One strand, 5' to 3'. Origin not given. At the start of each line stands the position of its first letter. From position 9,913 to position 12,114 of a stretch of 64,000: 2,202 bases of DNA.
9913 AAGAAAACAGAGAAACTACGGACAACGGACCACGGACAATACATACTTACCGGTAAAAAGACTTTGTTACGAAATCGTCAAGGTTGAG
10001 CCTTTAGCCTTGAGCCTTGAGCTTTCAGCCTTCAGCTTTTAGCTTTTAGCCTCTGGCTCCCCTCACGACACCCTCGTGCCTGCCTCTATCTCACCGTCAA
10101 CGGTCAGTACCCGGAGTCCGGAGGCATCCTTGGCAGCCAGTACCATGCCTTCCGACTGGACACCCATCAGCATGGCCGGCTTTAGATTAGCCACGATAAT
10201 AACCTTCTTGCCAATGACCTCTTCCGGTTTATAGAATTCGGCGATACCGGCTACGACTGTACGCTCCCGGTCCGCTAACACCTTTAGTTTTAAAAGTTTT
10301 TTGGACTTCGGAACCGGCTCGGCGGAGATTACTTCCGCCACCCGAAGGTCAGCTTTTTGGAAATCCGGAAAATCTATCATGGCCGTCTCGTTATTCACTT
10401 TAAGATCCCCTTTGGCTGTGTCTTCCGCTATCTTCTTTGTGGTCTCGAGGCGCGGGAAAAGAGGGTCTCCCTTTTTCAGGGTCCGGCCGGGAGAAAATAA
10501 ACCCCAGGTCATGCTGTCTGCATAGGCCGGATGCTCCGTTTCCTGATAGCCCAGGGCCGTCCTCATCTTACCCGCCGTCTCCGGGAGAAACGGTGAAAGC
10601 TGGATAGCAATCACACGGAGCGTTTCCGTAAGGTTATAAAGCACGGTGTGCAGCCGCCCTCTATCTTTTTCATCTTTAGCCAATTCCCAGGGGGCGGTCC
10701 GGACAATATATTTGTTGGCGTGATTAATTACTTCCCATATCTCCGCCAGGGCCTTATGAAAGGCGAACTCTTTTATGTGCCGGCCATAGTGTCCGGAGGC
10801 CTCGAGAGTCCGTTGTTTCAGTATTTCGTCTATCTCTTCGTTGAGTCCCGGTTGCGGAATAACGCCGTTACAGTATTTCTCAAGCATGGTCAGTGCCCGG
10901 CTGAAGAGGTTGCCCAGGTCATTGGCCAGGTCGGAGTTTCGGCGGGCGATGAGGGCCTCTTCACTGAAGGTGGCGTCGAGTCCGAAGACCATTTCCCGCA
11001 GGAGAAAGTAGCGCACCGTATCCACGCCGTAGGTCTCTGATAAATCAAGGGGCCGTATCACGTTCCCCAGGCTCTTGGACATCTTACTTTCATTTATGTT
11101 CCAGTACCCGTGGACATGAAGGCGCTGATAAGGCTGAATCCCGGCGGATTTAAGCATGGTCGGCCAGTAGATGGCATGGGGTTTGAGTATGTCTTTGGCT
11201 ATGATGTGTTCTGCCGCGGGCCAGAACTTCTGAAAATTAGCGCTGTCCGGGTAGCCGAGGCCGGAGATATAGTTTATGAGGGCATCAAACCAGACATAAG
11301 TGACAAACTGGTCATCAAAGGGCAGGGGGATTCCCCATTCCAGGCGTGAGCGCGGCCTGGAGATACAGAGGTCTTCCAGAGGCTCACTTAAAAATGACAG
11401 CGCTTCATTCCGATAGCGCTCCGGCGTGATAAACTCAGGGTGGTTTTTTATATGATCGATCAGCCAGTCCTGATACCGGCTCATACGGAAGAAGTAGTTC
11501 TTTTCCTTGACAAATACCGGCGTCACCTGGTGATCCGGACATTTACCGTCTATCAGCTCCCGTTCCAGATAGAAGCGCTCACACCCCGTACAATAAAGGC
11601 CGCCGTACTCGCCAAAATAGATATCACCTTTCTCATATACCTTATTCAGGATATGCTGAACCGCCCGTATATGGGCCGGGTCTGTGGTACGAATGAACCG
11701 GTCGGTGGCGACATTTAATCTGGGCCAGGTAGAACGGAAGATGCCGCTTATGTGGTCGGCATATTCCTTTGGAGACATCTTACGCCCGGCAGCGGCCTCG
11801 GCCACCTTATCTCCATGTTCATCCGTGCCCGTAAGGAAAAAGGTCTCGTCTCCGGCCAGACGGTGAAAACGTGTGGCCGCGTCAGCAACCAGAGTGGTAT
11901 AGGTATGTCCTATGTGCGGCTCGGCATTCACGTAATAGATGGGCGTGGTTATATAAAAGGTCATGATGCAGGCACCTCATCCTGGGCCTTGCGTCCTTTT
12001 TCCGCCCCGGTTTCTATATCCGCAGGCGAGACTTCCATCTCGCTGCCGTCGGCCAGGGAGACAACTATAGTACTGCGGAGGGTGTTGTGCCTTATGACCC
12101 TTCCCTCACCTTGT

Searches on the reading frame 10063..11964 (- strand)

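Call 14: search_protein_families(library=pfam, proteins=[window:10063-11964:-], max_evalue=0.01)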
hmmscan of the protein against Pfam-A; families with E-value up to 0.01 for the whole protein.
window:10063-11964:- (633 aa): 6 families
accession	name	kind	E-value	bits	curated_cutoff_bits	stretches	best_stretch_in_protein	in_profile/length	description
PF09334.17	tRNA-synt_1g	-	8.7e-103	344.5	20.1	2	148-357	175-390/391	tRNA synthetases class I (M)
PF00133.28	tRNA-synt_1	-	1e-28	100.7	22.7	2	2-216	24-245/414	tRNA synthetases class I (I, L, M and V)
PF01588.26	tRNA_bind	-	1.9e-26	92.4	27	1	540-631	1-96/96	Putative tRNA binding domain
PF01406.26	tRNA-synt_1e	-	1e-12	48.5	27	2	273-338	231-296/301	tRNA synthetases class I (C) catalytic domain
PF19303.5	Anticodon_3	-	1.9e-11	44.5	23.5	1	369-509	1-138/152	Anticodon binding domain of methionyl tRNA ligase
PF08264.19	Anticodon_1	-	1.8e-05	25.1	25.1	1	394-471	16-93/148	Anticodon-binding domain of tRNA ligase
